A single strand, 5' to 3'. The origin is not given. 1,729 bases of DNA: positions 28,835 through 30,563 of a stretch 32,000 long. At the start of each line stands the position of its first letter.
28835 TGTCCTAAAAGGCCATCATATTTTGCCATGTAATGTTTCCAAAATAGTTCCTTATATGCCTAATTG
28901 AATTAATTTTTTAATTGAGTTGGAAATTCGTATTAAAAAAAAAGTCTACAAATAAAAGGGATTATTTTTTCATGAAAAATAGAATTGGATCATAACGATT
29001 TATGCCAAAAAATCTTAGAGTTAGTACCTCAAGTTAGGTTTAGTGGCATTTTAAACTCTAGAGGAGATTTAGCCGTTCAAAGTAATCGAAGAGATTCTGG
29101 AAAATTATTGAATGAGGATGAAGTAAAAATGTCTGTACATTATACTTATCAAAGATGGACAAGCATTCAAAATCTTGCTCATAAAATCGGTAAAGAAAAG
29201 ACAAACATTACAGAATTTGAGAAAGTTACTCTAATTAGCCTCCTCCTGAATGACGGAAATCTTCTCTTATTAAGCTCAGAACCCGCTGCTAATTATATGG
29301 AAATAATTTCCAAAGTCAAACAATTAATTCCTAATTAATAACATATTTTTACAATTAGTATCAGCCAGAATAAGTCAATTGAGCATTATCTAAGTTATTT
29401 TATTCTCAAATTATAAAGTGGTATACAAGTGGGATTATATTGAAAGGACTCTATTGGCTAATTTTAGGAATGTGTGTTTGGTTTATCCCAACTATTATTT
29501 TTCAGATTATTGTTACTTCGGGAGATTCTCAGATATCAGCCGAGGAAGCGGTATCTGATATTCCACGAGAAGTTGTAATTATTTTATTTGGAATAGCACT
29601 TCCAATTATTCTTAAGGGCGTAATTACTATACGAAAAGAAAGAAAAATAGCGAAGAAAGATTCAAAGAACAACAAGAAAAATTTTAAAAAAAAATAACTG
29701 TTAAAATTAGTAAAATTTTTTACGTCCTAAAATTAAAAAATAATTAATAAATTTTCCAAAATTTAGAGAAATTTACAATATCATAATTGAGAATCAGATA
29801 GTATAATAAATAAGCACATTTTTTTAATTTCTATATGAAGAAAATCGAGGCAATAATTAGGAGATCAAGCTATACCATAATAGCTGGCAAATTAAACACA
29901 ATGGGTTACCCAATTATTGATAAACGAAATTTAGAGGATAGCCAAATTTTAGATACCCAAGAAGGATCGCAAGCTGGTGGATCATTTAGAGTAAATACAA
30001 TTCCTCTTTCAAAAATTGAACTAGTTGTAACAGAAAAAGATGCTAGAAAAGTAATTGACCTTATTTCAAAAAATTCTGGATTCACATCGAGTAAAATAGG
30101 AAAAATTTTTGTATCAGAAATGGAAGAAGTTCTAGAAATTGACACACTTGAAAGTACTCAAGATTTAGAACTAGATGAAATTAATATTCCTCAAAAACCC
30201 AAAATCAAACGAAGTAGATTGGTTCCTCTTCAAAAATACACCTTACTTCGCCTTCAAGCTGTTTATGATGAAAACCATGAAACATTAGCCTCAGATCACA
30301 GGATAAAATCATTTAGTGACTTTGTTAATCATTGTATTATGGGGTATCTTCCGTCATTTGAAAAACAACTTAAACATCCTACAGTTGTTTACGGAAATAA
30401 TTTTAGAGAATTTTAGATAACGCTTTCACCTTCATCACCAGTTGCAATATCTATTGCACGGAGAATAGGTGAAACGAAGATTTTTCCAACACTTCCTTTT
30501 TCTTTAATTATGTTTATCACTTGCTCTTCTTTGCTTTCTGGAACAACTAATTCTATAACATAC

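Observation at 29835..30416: PII sensor domain fused to a ribbon-helix-helix-like DNA-binding tail, next to amt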

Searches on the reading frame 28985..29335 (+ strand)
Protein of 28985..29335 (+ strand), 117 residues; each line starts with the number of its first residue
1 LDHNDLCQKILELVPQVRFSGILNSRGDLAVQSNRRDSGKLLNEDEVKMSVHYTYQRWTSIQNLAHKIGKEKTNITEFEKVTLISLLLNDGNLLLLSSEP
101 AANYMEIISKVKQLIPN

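Call 3: search_protein_families(library=pfam, proteins=[window:28985-29335:+], max_evalue=1)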
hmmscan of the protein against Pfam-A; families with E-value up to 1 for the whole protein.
window:28985-29335:+ (117 aa): 1 family
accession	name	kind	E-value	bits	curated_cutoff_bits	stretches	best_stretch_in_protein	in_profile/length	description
PF20364.3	DUF6659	-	0.083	13.5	27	1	7-106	13-110/131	Family of unknown function (DUF6659)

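Call 4: search_protein_families(library=ncbifam, proteins=[window:28985-29335:+], max_evalue=1)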
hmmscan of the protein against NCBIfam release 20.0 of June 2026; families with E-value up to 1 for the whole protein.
window:28985-29335:+ (117 aa): 0 families

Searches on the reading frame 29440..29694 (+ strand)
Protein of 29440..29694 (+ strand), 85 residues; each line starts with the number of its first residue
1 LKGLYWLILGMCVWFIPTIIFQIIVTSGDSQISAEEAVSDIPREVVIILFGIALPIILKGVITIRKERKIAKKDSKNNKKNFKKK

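Call 3: search_protein_families(library=pfam, proteins=[window:29440-29694:+], max_evalue=1)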
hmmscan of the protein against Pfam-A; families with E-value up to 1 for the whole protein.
window:29440-29694:+ (85 aa): 1 family
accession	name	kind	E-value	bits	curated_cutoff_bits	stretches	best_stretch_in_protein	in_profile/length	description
PF04133.19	Vps55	-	0.043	14.1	24.6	1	8-65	31-91/120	Vacuolar protein sorting 55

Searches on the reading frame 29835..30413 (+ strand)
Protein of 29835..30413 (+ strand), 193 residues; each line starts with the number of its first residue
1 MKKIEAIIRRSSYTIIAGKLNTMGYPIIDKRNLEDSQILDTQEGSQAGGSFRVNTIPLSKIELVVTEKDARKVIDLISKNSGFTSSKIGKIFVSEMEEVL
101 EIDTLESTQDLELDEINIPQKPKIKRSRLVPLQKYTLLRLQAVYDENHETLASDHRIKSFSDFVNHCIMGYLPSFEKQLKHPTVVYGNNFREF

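Call 3: search_protein_families(library=pfam, proteins=[window:29835-30413:+], max_evalue=1)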
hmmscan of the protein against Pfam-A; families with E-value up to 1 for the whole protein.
window:29835-30413:+ (193 aa): 3 families
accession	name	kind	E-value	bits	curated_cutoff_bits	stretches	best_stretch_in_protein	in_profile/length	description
PF00543.27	P-II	-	4.9e-10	40.1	25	1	1-103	1-99/102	Nitrogen regulatory protein P-II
PF09393.16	DUF2001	-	0.16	12.4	27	1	83-146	8-69/139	Phage tail tube protein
PF14658.12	EF-hand_9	-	0.19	12.6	37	1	85-116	9-40/66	EF-hand domain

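Call 4: search_protein_families(library=ncbifam, proteins=[window:29835-30413:+], max_evalue=1)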
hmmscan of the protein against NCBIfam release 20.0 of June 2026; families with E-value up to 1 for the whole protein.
window:29835-30413:+ (193 aa): 2 families
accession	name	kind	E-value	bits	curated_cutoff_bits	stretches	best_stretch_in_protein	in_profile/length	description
NF007946.0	PRK10665.1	equivalog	1.3e-06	29.1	181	1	47-108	47-108/112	P-II family nitrogen regulator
NF008111.0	PRK10858.1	equivalog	0.00032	21.1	202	1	1-108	1-108/112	nitrogen regulatory protein P-II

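Call 5: find_homologous_proteins(query=window:29835-30413:+)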
Query window:29835-30413:+ (193 aa): 1344 proteins with E <= 0.001 among 1539 candidates; the best 120 are listed.
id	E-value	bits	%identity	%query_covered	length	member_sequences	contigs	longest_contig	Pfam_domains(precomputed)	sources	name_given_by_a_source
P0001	5.3e-118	409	98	100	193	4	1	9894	PF00543.28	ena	-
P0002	1.1e-107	376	92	100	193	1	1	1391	PF00543.28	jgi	-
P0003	1.7e-107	375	91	100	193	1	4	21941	PF00543.28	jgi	jgi:nitrogen regulatory protein P-II 1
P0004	7.1e-107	373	90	100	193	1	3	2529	PF00543.28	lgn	-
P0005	7.6e-107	373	92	100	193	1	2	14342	PF00543.28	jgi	jgi:nitrogen regulatory protein P-II 1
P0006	8.2e-107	373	90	100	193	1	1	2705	PF00543.28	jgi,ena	-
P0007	1.6e-106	372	91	100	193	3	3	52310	PF00543.28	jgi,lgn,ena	-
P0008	2.0e-106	371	90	100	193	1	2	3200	PF00543.28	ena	-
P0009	2.6e-106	371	90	100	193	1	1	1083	PF00543.28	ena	-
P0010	4.2e-106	370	90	100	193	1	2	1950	PF00543.28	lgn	-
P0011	1.0e-105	369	89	100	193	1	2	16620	PF00543.28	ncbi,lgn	-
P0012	1.3e-105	369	91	100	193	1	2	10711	PF00543.28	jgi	jgi:nitrogen regulatory protein P-II 1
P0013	1.5e-105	369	89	100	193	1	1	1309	PF00543.28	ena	-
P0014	2.9e-105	368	89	100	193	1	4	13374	PF00543.28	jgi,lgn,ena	jgi:nitrogen regulatory protein P-II 1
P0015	3.3e-105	367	89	100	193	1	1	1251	PF00543.28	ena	-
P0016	7.2e-105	366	89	100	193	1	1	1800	PF00543.28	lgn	-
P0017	1.3e-104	366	89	100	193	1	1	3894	PF00543.28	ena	-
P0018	1.8e-104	365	89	100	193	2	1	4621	PF00543.28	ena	-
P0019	1.8e-104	365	89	100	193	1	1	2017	PF00543.28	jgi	jgi:nitrogen regulatory protein P-II 1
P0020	2.0e-104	365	89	100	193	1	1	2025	PF00543.28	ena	-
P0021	2.7e-104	365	88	100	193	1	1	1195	PF00543.28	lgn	-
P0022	3.0e-104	364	88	100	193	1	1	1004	PF00543.28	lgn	-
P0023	3.9e-104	364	89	100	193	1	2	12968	PF00543.28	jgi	jgi:nitrogen regulatory protein P-II 1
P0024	4.0e-104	364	88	100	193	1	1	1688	PF00543.28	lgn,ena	-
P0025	6.2e-104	363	91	100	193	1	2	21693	PF00543.28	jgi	-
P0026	1.2e-103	362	88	100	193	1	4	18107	PF00543.28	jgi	jgi:nitrogen regulatory protein P-II 1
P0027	1.6e-103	362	89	100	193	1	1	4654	PF00543.28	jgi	jgi:nitrogen regulatory protein P-II 1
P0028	1.8e-103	362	88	100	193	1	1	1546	PF00543.28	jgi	jgi:nitrogen regulatory protein P-II 1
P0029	2.3e-103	361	88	100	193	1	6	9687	PF00543.28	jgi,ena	jgi:nitrogen regulatory protein P-II 1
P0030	2.5e-103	361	88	100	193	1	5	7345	PF00543.28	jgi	jgi:nitrogen regulatory protein P-II 1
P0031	2.9e-103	361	88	100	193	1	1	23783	PF00543.28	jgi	-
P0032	4.5e-103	361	87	100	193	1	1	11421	PF00543.28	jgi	jgi:nitrogen regulatory protein P-II 1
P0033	5.1e-103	360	88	100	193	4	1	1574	PF00543.28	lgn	-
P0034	5.1e-103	360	87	100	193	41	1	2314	PF00543.28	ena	-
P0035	6.6e-103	360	87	100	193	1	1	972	PF00543.28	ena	-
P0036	8.0e-103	360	87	100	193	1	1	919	PF00543.28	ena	-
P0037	8.0e-103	360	86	100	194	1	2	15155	PF00543.28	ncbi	-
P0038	1.1e-102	359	86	100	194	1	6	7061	PF00543.28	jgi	jgi:nitrogen regulatory protein P-II 1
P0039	1.4e-102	359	87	100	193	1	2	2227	PF00543.28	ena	-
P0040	1.9e-102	358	88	100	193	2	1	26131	PF00543.28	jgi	-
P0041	2.0e-102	358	87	100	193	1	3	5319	PF00543.28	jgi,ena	jgi:nitrogen regulatory protein P-II 1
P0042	2.1e-102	358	87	100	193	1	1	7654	PF00543.28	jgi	jgi:nitrogen regulatory protein P-II 1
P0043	2.2e-102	358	87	100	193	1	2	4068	PF00543.28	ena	-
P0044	3.3e-102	358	86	100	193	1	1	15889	PF00543.28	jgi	jgi:nitrogen regulatory protein P-II 1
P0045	5.9e-102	357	86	100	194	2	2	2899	PF00543.28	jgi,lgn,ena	jgi:nitrogen regulatory protein P-II 1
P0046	6.1e-102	357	85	100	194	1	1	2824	PF00543.28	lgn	-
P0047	1.1e-101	356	88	100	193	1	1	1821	PF00543.28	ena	-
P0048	1.4e-101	356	86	100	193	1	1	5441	PF00543.28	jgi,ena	-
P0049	1.8e-101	355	86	100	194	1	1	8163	PF00543.28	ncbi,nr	ncbi:MAG: transcriptional regulator [Nitrosopumilus sp.]|nr:transcriptional regulator [Nitrosopumilu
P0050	2.4e-101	355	85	100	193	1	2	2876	PF00543.28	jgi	jgi:nitrogen regulatory protein P-II 1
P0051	2.4e-101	355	85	100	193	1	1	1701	PF00543.28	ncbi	-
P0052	2.6e-101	355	87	100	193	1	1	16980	PF00543.28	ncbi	-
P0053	2.6e-101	355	85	100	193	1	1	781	PF00543.28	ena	-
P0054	3.0e-101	355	88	100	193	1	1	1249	PF00543.28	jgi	-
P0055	3.4e-101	354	85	100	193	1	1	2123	PF00543.28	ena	-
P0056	3.6e-101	354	85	100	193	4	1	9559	PF00543.28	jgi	jgi:nitrogen regulatory protein P-II 1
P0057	4.4e-101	354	86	100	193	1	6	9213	PF00543.28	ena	-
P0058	1.6e-100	352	86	100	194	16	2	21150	PF00543.28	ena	-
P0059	2.2e-100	352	84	100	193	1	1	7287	PF00543.28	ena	-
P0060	3.1e-100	351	85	100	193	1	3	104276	PF00543.28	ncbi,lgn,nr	ncbi:MAG: transcriptional regulator [Nitrososphaeria archaeon]|nr:transcriptional regulator [Nitroso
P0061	4.7e-100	351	85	100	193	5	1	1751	PF00543.28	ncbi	-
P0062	4.9e-100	351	85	100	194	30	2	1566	PF00543.28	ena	-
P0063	5.9e-100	350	85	100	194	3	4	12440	PF00543.28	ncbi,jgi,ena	ncbi:MAG: P-II family nitrogen regulator [Nitrosopumilaceae archaeon]|jgi:nitrogen regulatory protei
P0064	7.2e-100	350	86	100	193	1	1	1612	PF00543.28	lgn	-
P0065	9.4e-100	350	84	100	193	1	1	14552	PF00543.28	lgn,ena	-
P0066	1.2e-99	349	84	100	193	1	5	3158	PF00543.28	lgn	-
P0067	1.6e-99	349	86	100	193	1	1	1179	PF00543.28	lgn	-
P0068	2.2e-99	349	85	100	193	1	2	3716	PF00543.28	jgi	jgi:nitrogen regulatory protein P-II 1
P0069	2.8e-99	348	85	100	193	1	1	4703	PF00543.28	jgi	jgi:nitrogen regulatory protein P-II 1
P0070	3.1e-99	348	84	100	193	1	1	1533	PF00543.28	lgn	-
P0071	3.2e-99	348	85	100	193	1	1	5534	PF00543.28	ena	-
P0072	3.6e-99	348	85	100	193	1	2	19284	PF00543.28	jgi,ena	jgi:nitrogen regulatory protein P-II 1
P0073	3.8e-99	348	85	100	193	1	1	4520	PF00543.28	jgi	jgi:nitrogen regulatory protein P-II 1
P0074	8.8e-99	347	85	100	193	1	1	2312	PF00543.28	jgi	jgi:nitrogen regulatory protein P-II 1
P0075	2.2e-98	345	83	100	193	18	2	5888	PF00543.28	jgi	-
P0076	2.8e-98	345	84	100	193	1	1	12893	PF00543.28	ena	-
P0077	6.7e-98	344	84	100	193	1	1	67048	PF00543.28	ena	-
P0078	8.3e-98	343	85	100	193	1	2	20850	PF00543.28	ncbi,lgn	ncbi:MAG: P-II family nitrogen regulator [Nitrosopumilaceae archaeon]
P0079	1.2e-97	343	84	100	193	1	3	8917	PF00543.28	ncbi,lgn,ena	-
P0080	2.4e-97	342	84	100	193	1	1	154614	PF00543.28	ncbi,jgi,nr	ncbi:MAG: transcriptional regulator [Nitrosopumilus sp.]|nr:transcriptional regulator [Nitrosopumilu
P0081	2.6e-97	342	83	100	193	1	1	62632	PF00543.28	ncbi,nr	ncbi:MAG: P-II family nitrogen regulator [Nitrosopumilaceae archaeon]|nr:P-II family nitrogen regula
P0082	3.8e-97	341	83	100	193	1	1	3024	PF00543.28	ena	-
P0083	3.8e-97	341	82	100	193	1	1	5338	PF00543.28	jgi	-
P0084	4.7e-97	341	82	100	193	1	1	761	PF00543.28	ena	-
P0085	5.1e-97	341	83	100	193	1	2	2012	PF00543.28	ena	-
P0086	8.1e-97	340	83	100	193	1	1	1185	PF00543.28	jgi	jgi:nitrogen regulatory protein P-II 1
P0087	2.3e-96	339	81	100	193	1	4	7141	PF00543.28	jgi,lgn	-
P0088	1.4e-95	336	81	100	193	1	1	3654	PF00543.28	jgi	jgi:nitrogen regulatory protein P-II 1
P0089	2.0e-95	336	82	100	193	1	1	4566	PF00543.28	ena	-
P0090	2.0e-95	336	80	100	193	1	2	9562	PF00543.28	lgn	-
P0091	2.1e-95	336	82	100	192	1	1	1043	PF00543.28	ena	-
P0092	2.3e-95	335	84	100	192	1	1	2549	PF00543.28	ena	-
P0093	7.3e-95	334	80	100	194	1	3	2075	PF00543.28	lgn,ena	-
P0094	1.2e-94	333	82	100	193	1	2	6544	PF00543.28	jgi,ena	-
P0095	1.5e-94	333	80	100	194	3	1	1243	PF00543.28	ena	-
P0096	8.9e-94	330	80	100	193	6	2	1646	PF00543.28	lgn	-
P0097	2.2e-93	329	82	100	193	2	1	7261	PF00543.28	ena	-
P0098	6.2e-93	328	79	100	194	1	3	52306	PF00543.28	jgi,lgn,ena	-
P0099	7.9e-92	324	79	100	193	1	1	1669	PF00543.28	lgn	-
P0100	9.3e-92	324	88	89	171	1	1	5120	PF00543.28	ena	-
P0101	1.5e-91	323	78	100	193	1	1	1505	PF00543.28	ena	-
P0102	3.0e-91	322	78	100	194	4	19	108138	PF00543.28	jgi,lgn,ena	jgi:nitrogen regulatory protein P-II 1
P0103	3.6e-91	322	81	100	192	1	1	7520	PF00543.28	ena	-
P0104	5.2e-91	321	81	100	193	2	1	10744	PF00543.28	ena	-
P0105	9.8e-91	320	79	100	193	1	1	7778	PF00543.28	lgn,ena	-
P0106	2.0e-89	316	79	100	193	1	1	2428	PF00543.28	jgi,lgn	-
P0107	2.3e-89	316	86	89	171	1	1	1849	PF00543.28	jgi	jgi:nitrogen regulatory protein P-II 1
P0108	2.6e-87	309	77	100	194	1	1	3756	PF00543.28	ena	-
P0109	3.2e-84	299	75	99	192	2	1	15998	PF00543.28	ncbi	-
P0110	1.8e-82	293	73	99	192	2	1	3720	PF00543.28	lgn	-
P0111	4.6e-81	289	71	100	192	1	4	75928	PF00543.28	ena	-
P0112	1.4e-80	287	68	100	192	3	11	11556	PF00543.28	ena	-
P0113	1.5e-80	287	81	89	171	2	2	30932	PF00543.28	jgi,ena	-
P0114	2.5e-80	286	68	100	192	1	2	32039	PF00543.28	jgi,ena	-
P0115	5.0e-80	285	69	100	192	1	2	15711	PF00543.28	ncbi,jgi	-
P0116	5.6e-80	285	69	100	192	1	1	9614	PF00543.28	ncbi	-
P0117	7.3e-80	285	69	100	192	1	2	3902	PF00543.28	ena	-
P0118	1.0e-79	284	70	100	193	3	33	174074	PF00543.28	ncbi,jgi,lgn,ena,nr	ncbi:MAG: transcriptional regulator [Nitrosarchaeum sp.]|nr:transcriptional regulator [Nitrosarchaeu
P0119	1.7e-79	284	68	100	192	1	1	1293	PF00543.28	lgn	-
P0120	3.6e-79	283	68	100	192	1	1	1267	PF00543.28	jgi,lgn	-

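Call 6: search_solved_structures(query=window:29835-30413:+, max_evalue=10, show_alignments=2)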
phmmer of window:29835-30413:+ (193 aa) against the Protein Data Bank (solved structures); distinct sequences matched with E-value up to 10: 35.
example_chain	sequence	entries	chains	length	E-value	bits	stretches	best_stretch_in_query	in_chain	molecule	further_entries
7p4y_A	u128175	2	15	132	4.2e-11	46.3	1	1-106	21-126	GlnK2 from Methanothermococcus thermolithotrophicus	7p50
2j9c_A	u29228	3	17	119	3.3e-10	43.4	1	1-111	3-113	HYPOTHETICAL NITROGEN REGULATORY PII-LIKE PROTEIN MJ0059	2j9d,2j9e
2j9d_E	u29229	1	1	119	4e-10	43.1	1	1-110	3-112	HYPOTHETICAL NITROGEN REGULATORY PII-LIKE PROTEIN MJ0059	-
7p52_A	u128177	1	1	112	6.2e-10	42.5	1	1-107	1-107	Nitrogen regulatory protein GlnK1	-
7p4v_A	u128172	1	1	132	8.2e-10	42.1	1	1-108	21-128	GlnK1 from Methanothermococcus thermolithotrophicus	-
3ncp_A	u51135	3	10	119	5.3e-07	32.9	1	1-110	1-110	Nitrogen regulatory protein P-II (GlnB-2)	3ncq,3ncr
2ns1_B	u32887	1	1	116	8e-06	29.1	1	47-107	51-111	Nitrogen regulatory protein P-II 2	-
2gnk_A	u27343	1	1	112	1.6e-05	28.1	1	47-107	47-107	PROTEIN (NITROGEN REGULATORY PROTEIN)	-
1gnk_A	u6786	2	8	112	1.9e-05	27.9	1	47-107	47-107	PROTEIN (GLNK) | Nitrogen regulatory protein P-II 2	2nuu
1hwu_A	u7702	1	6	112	4.8e-05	26.5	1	47-110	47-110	PII PROTEIN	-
2eg1_A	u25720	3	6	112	5.3e-05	26.4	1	1-106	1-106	Nitrogen regulatory protein P-II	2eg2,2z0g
2gw8_A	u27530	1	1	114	0.00048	23.3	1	1-107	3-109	PII signal transduction protein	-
6yc7_A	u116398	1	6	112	0.00062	22.9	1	1-106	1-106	PII protein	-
6yc6_A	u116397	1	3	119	0.00075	22.7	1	2-106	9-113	PII protein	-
8wm7_E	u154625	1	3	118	0.0015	21.6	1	1-108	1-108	Nitrogen regulatory protein P-II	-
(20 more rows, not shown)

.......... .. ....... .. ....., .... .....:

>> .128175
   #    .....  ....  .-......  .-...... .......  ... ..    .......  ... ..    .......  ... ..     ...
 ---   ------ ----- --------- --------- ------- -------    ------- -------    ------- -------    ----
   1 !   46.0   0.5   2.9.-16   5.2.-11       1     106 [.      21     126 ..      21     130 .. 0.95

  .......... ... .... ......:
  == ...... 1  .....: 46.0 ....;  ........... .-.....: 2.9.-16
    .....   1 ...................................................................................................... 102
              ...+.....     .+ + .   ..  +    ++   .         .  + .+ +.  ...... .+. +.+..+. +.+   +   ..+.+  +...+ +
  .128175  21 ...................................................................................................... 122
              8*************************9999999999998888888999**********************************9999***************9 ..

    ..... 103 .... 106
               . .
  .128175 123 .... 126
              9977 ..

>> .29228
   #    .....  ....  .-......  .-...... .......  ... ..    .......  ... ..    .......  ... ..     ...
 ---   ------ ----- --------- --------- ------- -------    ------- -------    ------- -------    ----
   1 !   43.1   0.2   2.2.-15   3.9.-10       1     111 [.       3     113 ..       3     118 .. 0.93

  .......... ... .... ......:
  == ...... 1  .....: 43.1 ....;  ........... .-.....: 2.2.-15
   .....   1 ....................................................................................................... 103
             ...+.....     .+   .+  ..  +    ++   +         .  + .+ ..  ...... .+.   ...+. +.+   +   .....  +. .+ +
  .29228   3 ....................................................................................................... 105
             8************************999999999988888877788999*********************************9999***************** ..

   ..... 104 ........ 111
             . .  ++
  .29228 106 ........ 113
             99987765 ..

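Call 21: predict_structure(alignment_id=A1)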
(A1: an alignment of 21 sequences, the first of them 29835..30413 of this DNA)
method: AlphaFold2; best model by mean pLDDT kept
length: 193 residues; sequences in the alignment: 21
mean_pLDDT: 68.5   pTM: 0.42
mean pLDDT of the five models: 68.5, 66.8, 64.4, 64.4, 61.1
residues with pLDDT >= 90: 24; 70-90: 86; 50-70: 24; < 50: 59
segments of 3 or more residues with pLDDT < 50: 37-51, 98-128, 181-193
pLDDT, mean of each block of 10 residues (from residue 1): 88 90 87 55 44 69 90 90 69 68 37 38 45 77 88 84 81 70 42 31
secondary structure, 60 per line:
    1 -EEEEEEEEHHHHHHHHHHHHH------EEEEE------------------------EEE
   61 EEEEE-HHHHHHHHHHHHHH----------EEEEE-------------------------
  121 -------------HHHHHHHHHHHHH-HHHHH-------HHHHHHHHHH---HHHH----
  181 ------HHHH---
elements in order: E2-9 H10-22 E29-33 E58-65 H67-80 E91-95 H134-146 H148-152 H160-169 H173-176 H187-190
